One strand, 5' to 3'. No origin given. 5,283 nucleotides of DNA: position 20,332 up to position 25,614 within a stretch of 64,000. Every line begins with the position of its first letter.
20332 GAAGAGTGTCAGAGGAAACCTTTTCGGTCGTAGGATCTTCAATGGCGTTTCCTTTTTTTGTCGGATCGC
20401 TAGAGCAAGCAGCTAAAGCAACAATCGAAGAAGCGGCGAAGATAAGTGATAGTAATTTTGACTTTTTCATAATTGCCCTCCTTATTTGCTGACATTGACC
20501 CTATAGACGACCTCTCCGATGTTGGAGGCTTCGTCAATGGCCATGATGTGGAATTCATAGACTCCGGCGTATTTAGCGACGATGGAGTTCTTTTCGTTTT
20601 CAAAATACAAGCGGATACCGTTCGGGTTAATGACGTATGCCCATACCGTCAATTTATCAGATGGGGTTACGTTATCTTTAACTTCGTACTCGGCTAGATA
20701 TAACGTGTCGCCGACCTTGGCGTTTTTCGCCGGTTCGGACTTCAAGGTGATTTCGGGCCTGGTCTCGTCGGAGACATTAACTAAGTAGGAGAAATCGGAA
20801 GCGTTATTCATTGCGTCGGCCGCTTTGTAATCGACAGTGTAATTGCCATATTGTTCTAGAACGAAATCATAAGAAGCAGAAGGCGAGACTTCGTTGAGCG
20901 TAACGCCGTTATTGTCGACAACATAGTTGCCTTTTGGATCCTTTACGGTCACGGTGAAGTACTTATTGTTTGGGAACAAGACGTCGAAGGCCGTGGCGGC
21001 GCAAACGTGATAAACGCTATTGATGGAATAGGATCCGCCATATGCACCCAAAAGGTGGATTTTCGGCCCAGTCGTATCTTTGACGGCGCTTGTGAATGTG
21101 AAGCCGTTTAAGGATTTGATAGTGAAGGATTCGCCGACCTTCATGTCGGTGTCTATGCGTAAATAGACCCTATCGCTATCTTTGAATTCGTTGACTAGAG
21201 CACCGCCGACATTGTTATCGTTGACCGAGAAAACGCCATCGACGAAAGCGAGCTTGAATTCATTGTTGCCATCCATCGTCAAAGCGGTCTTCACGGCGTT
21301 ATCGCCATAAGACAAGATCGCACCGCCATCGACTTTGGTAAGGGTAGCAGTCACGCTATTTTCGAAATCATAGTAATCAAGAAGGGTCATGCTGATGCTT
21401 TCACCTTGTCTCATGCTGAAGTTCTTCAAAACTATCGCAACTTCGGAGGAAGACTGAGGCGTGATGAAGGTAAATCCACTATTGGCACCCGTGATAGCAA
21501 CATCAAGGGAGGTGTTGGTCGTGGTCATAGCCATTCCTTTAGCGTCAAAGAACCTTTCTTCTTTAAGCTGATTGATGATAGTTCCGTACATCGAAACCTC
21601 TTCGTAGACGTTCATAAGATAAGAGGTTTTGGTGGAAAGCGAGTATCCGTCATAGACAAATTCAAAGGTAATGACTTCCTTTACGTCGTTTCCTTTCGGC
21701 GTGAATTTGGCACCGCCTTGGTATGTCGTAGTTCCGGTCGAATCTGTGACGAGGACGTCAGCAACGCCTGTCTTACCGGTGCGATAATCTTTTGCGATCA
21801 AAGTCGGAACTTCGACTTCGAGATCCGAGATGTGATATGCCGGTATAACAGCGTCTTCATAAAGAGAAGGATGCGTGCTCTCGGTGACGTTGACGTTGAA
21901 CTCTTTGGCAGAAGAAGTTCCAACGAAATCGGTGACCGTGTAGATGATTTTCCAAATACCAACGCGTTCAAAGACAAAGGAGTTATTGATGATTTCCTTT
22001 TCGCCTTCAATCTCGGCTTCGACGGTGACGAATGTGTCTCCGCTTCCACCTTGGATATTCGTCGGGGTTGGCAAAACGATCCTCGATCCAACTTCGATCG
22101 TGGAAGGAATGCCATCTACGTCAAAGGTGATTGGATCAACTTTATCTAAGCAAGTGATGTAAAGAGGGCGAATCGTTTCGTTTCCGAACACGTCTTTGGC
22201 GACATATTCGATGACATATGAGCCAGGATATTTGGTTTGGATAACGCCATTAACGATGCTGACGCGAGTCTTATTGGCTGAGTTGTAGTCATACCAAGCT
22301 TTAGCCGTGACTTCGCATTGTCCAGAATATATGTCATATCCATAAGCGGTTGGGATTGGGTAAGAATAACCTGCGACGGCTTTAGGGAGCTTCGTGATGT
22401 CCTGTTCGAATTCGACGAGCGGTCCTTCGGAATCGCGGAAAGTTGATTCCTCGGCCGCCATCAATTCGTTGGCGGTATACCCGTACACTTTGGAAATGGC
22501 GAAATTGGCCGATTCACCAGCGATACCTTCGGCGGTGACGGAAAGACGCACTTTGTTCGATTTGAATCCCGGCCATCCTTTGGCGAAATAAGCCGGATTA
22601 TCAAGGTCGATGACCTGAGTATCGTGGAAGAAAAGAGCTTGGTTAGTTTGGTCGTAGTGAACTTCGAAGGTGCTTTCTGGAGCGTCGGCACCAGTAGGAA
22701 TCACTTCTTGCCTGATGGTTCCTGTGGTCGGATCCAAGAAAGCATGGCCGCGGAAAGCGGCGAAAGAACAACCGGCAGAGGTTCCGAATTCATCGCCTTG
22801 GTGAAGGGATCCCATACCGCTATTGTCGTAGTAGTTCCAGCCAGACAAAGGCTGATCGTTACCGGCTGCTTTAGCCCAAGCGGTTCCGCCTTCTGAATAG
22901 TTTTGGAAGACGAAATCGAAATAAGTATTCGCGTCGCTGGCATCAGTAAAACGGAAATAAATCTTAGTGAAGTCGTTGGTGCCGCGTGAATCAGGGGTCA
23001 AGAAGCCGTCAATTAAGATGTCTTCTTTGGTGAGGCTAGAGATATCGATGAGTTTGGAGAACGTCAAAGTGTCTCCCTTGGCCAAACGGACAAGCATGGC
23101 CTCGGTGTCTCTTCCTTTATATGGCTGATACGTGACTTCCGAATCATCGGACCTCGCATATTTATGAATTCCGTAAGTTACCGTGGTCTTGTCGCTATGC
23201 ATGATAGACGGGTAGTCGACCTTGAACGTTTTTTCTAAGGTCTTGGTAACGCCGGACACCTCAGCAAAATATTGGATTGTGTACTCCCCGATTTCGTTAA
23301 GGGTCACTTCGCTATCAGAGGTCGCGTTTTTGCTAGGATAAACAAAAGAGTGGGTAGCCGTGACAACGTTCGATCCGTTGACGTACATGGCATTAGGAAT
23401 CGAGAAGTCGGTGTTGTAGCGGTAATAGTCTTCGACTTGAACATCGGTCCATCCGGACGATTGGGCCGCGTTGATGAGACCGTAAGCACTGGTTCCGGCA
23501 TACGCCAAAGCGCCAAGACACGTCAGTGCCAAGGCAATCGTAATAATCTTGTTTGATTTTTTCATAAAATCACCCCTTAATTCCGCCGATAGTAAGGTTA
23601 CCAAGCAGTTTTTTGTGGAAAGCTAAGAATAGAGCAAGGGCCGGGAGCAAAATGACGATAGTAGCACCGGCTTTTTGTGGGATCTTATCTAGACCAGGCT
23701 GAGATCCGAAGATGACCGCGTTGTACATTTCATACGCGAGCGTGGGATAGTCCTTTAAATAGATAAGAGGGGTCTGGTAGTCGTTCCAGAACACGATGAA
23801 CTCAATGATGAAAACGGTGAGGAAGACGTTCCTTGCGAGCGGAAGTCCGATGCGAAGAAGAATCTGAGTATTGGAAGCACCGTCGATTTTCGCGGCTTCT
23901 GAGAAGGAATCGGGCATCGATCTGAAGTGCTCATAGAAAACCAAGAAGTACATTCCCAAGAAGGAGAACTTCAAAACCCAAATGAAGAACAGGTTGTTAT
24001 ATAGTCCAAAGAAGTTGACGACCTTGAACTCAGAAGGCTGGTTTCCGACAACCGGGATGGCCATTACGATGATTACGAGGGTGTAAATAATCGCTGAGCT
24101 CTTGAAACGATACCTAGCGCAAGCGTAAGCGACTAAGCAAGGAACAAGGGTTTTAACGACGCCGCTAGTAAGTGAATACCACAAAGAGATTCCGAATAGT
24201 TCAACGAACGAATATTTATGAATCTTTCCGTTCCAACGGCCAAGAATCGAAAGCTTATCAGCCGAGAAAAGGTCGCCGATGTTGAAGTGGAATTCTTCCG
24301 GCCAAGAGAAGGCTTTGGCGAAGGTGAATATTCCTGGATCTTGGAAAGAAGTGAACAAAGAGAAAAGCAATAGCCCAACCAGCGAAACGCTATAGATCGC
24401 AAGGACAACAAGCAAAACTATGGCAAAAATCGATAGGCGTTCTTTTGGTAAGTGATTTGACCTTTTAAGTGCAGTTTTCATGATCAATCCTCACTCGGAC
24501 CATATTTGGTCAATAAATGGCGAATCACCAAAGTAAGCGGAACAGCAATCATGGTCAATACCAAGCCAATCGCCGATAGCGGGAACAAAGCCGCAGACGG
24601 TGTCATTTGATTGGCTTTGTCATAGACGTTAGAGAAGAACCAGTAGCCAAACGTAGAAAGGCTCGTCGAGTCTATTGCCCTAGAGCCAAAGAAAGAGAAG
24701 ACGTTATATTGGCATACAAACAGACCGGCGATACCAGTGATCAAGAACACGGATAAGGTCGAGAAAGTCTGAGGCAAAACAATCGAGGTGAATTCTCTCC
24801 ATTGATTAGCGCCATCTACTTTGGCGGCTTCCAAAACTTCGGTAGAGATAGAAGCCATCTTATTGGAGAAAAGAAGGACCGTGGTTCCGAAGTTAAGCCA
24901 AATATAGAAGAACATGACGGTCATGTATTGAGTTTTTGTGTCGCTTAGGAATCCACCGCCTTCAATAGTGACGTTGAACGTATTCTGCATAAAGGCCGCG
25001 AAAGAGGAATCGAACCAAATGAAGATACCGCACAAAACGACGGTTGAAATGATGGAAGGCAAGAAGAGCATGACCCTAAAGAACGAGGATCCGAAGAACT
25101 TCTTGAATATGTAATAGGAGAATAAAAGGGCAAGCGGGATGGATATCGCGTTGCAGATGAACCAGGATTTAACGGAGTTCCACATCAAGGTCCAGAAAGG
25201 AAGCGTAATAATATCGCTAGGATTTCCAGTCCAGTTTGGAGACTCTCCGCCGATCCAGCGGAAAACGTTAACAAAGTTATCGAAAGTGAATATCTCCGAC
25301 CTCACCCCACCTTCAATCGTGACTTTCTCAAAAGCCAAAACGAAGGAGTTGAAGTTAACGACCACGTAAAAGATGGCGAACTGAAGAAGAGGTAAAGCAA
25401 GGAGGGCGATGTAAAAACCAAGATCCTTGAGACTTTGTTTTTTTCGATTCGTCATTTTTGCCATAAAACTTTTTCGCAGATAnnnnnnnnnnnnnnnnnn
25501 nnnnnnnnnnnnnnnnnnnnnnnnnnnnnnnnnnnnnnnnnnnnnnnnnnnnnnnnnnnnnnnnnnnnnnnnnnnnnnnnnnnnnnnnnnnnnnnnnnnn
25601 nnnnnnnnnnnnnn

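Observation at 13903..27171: Nine-gene operon joining a sugar ABC importer to four giant surface proteins and a GH130 phosphorylase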

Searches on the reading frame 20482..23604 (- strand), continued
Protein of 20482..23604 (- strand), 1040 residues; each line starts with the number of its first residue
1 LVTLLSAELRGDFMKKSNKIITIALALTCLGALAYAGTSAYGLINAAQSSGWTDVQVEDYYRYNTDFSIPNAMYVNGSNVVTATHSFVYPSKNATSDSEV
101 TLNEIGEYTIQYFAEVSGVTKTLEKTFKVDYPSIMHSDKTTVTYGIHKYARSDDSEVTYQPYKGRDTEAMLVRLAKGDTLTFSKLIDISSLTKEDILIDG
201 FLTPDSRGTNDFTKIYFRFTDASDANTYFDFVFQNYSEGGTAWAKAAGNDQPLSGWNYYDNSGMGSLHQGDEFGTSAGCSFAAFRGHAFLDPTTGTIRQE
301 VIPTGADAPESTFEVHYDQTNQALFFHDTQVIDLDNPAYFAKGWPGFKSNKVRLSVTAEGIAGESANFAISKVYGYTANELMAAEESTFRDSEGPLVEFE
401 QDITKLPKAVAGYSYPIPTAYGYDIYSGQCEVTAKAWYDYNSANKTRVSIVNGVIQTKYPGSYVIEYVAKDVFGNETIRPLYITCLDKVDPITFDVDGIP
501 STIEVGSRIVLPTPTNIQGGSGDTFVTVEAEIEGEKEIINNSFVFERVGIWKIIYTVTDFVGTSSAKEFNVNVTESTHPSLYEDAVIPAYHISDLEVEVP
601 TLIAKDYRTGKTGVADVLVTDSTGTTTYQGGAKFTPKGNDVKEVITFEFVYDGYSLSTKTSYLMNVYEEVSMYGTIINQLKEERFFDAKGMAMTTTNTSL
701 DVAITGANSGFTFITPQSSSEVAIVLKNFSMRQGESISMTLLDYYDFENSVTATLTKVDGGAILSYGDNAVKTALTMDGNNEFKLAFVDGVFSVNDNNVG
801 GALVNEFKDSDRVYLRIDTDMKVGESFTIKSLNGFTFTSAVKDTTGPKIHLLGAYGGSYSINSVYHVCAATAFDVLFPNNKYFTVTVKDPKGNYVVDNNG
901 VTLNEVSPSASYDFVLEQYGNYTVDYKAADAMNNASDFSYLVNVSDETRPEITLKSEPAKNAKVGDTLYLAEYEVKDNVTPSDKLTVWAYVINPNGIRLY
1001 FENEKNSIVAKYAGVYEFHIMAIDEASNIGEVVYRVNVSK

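Call 70: search_protein_representatives(alignment_id=A1)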
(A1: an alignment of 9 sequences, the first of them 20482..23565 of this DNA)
Query: 9 sequences, 1008 profile positions. Proteins with E-value up to 0.001 (for the whole library): 18669; up to 1e-10: 7992; up to 1e-30: 2818. The best 150 are listed.
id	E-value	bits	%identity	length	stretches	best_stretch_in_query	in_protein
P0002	0.0e+00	1294.7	-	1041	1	1-1008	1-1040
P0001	0.0e+00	1234.8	-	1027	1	1-1008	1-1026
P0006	0.0e+00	1185.0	-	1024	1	20-1008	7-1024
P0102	0.0e+00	1032.6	-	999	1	17-1008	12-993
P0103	0.0e+00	1019.0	-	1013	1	8-1007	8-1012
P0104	1.8e-289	979.3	-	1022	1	17-1008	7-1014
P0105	4.6e-288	974.7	-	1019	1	12-1008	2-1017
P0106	1.7e-280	949.6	-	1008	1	12-1008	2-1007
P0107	3.6e-279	945.2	-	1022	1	17-1008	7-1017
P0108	8.2e-278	940.7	-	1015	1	13-1008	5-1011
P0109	1.7e-277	939.6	-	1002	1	23-1008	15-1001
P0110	3.9e-276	935.2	-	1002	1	19-1008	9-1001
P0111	4.6e-276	934.9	-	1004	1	15-1006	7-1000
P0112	2.1e-274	929.4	-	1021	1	12-1008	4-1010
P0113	1.6e-271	919.9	-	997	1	21-1008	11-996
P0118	1.7e-267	906.6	-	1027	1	21-995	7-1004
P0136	2.8e-259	879.4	-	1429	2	45-1008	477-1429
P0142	2.8e-256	869.4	-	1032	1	13-1008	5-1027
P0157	1.5e-248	843.8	-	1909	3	49-1007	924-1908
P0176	1.9e-236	803.8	-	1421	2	31-1006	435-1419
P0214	7.6e-217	738.9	-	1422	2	41-1008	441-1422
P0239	2.6e-205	700.7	-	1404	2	26-1006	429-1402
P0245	1.1e-204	698.7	-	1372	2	37-1007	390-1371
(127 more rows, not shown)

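Call 72: search_protein_families(library=pfam, alignment_id=A1, max_evalue=0.1)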
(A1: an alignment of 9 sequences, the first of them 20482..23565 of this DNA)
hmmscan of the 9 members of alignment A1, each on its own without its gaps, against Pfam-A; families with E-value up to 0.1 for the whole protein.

A. member 1, window:20482-23565:- (1027 aa): 1 family
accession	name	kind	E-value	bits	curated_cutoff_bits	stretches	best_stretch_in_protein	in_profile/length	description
PF16403.11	Bact_surface_Ig-like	-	2.1e-06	28.1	27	0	432-464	31-63/71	Bacterial surface protein, Ig-like domain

B. families by the number of members that match (of 9 scanned): 20 families
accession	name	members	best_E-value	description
PF16403.11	Bact_surface_Ig-like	8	6.2e-09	Bacterial surface protein, Ig-like domain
PF15418.12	DUF4625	5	0.008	Domain of unknown function (DUF4625)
PF04234.18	CopC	2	0.00051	CopC domain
PF01513.26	NAD_kinase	2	0.00076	ATP-NAD kinase N-terminal domain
PF19077.6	Big_13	2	0.00085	Bacterial Ig-like domain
PF17963.7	Big_9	2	0.0012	Bacterial Ig domain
PF18981.6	InlK_D3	2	0.0027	Internalin K domain (D3/D4)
PF18573.7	BclA_C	2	0.007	BclA C-terminal domain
PF13750.12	Big_3_3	2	0.011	Bacterial Ig-like domain (group 3)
PF00386.27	C1q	1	0.00066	C1q domain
PF24312.1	Ig-like_POM152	1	0.0011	Nucleoporin POM152, Ig-like domain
PF12245.14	Big_3_2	1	0.0037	Bacterial Ig-like domain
PF25275.1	Golvesin_C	1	0.0043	Golvesin C-terminal domain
PF14564.11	Membrane_bind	1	0.0095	Membrane binding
PF17829.7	GH115_C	1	0.018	Glycosyl hydrolase family 115 C-terminal domain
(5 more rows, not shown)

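Call 73: search_protein_families(library=pfam, proteins=[P0136, P0157, P0176, P0214, P0239, P0245], max_evalue=0.001)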
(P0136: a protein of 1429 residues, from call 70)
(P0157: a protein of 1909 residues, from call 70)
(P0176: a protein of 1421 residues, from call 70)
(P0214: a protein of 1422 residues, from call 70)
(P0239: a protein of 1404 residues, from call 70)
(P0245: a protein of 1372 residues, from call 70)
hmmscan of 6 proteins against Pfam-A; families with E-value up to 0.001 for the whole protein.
P0136 (1429 aa): 1 family
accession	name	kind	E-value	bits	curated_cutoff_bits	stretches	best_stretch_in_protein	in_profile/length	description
PF16403.11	Bact_surface_Ig-like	-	1.8e-05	25.1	27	0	853-879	44-70/71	Bacterial surface protein, Ig-like domain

P0157 (1909 aa): 0 families

P0176 (1421 aa): 0 families

P0214 (1422 aa): 1 family
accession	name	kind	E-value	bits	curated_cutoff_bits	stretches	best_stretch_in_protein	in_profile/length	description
PF15418.12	DUF4625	-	6.5e-05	23.7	27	0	1299-1330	97-130/131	Domain of unknown function (DUF4625)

P0239 (1404 aa): 1 family
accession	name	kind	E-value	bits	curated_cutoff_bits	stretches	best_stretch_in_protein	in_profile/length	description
PF16403.11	Bact_surface_Ig-like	-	1e-05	25.9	27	0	778-842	12-65/71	Bacterial surface protein, Ig-like domain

P0245 (1372 aa): 1 family
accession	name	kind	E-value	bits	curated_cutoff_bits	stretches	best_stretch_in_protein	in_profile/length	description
PF17963.7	Big_9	-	2.1e-05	25.8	23.6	0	1296-1361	11-80/89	Bacterial Ig domain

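Call 89: search_solved_structures(query=A1, max_evalue=1)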
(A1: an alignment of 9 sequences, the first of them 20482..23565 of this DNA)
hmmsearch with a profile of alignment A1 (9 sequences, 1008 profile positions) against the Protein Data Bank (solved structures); distinct sequences matched with E-value up to 1: 5.
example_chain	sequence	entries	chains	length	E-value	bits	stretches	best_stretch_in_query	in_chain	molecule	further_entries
2kpn_A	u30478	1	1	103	0.00054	21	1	504-547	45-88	Bacillolysin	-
4m03_A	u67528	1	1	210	0.0008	20.4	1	871-1007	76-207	Serine-rich adhesin for platelets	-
6nz0_Z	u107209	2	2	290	0.027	15.4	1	428-546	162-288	Dyslexia-associated protein KIAA0319-like protein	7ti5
2yrl_A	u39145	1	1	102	0.03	15.2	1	867-919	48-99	KIAA1837 protein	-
3urf_A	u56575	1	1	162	0.97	10.2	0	385-467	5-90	Tumor necrosis factor ligand superfamily member 11, soluble form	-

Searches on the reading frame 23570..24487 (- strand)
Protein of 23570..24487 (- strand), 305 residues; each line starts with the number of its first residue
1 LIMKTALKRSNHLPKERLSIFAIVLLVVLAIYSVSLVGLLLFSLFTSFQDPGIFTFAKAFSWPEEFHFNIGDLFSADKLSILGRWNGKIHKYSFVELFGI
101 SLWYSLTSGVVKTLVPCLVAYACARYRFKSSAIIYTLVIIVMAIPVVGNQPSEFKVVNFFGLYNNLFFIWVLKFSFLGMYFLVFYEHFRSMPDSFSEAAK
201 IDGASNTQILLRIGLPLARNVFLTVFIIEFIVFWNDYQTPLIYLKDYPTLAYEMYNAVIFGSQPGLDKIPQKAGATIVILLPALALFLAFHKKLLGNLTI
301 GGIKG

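Call 4: search_protein_families(library=pfam, proteins=[window:23570-24487:-], max_evalue=0.01)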
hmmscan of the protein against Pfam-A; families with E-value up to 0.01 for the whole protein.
window:23570-24487:- (305 aa): 1 family
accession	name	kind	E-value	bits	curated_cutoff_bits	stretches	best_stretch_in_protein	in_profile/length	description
PF00528.27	BPD_transp_1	-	7e-14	52.4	26.4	1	119-283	4-164/184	Binding-protein-dependent transport system inner membrane component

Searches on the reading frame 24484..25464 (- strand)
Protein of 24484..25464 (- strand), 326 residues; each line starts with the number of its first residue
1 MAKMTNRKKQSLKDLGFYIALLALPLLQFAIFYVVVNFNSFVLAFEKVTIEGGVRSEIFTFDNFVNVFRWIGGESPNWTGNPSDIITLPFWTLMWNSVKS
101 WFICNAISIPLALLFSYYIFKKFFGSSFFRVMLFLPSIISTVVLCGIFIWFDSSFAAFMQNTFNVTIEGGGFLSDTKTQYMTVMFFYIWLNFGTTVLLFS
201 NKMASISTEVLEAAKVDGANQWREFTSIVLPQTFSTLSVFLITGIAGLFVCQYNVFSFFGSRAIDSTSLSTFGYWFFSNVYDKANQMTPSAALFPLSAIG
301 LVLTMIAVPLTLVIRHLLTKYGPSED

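Call 4: search_protein_families(library=pfam, proteins=[window:24484-25464:-], max_evalue=0.01)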
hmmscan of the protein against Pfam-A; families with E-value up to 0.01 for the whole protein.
window:24484-25464:- (326 aa): 1 family
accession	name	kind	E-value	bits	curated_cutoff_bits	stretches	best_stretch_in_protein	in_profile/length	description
PF00528.27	BPD_transp_1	-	5e-10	39.8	26.4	1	109-316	2-177/184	Binding-protein-dependent transport system inner membrane component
